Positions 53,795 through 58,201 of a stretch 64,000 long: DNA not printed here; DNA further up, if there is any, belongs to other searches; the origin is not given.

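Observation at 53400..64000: Locus of two giant cysteine-rich secreted proteins, each preceded by a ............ palindrome block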

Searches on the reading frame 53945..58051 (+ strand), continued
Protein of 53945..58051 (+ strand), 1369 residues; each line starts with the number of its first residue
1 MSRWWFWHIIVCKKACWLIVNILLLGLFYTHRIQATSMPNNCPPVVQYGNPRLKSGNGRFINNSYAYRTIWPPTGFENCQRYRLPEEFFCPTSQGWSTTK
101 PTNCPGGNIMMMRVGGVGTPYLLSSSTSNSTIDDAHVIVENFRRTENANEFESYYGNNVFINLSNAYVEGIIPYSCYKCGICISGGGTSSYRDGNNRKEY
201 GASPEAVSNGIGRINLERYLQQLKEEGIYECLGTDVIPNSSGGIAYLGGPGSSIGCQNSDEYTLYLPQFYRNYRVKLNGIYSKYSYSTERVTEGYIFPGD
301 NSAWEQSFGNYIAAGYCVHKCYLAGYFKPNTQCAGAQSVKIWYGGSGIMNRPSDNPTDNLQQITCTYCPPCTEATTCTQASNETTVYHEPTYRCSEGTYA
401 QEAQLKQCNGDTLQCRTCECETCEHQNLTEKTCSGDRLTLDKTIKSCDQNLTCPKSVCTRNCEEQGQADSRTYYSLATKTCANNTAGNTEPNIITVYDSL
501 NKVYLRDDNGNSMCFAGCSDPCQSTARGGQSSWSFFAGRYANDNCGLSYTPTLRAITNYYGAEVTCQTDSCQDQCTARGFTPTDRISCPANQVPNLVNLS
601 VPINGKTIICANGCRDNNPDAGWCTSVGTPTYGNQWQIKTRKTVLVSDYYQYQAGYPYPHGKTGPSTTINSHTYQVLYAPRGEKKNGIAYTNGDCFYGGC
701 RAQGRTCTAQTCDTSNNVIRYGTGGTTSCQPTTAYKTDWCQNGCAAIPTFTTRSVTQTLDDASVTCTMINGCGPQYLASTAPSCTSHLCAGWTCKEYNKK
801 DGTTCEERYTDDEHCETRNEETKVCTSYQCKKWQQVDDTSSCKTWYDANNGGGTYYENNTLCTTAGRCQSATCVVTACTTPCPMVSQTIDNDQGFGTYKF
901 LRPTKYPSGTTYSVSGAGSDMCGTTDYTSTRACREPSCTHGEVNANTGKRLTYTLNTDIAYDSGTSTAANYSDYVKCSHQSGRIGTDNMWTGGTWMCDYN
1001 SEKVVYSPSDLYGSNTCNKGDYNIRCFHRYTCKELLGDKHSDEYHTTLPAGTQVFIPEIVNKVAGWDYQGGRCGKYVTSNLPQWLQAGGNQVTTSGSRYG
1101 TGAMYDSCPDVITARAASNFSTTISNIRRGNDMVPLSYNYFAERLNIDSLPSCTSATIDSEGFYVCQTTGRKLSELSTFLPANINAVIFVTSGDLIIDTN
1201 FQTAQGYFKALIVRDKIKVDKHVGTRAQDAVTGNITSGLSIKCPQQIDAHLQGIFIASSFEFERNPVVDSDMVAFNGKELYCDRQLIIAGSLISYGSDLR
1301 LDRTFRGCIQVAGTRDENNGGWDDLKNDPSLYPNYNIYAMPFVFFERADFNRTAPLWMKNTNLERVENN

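Call 108: search_protein_families(library=ncbifam, proteins=[P0008, P0007, P0012, P0006, P0011, P0002, P0005, P0003], max_evalue=0.1)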
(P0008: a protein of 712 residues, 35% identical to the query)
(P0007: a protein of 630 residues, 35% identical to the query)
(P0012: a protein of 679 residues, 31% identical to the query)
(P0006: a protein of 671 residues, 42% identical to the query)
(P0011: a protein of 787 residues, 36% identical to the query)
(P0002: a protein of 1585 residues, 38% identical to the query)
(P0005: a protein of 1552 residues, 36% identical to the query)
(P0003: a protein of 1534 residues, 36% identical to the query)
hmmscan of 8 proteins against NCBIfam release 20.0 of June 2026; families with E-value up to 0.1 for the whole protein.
P0008 (712 aa): 0 families

P0007 (630 aa): 1 family
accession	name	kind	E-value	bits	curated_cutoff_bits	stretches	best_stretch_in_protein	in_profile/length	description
NF045487.1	ASRP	equivalog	0.059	12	300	1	125-205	145-226/593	archaea-specific SMC-related protein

P0012 (679 aa): 0 families

P0006 (671 aa): 0 families

P0011 (787 aa): 4 families
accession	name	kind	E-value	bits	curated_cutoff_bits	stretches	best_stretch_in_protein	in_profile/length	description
NF038136.1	rSAM_Rv_intein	exception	3.2e-12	46.1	700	1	58-156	68-167/574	intein-containing Rv2578c family radical SAM protein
NF005852.0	PRK07773.1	equivalog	1.1e-06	27.3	780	1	65-148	397-483/886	replicative DNA helicase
TIGR01445.1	intein_Nterm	domain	0.0011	19.9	24.5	1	66-138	1-82/83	intein N-terminal splicing region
NF038162.1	RtcB_rel_intein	exception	0.0045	15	1150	0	65-145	94-177/961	intein-containing RtcB family protein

P0002 (1585 aa): 1 family
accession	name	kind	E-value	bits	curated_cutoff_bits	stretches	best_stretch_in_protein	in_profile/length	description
NF033653.1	blaOXA-266_like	exception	0.078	12.2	600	0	430-490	22-80/277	OXA-266 family class D beta-lactamase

P0005 (1552 aa): 0 families

P0003 (1534 aa): 0 families

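Call 113: search_protein_families(library=phrogs, proteins=[window:53945-58051:+], max_evalue=0.01)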
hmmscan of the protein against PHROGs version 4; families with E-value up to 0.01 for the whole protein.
window:53945-58051:+ (1369 aa): 0 families

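Call 114: search_protein_families(library=pfam, proteins=[L083:3075-3746:+, L084:7929-8597:+, L082:8171-8896:+], max_evalue=0.001)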
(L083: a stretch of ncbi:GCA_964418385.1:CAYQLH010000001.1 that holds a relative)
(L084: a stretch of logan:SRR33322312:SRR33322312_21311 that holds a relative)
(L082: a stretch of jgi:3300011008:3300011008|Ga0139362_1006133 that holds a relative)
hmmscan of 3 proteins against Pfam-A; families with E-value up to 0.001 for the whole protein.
L083:3075-3746:+ (224 aa): 0 families

L084:7929-8597:+ (223 aa): 0 families

L082:8171-8896:+ (242 aa): 0 families
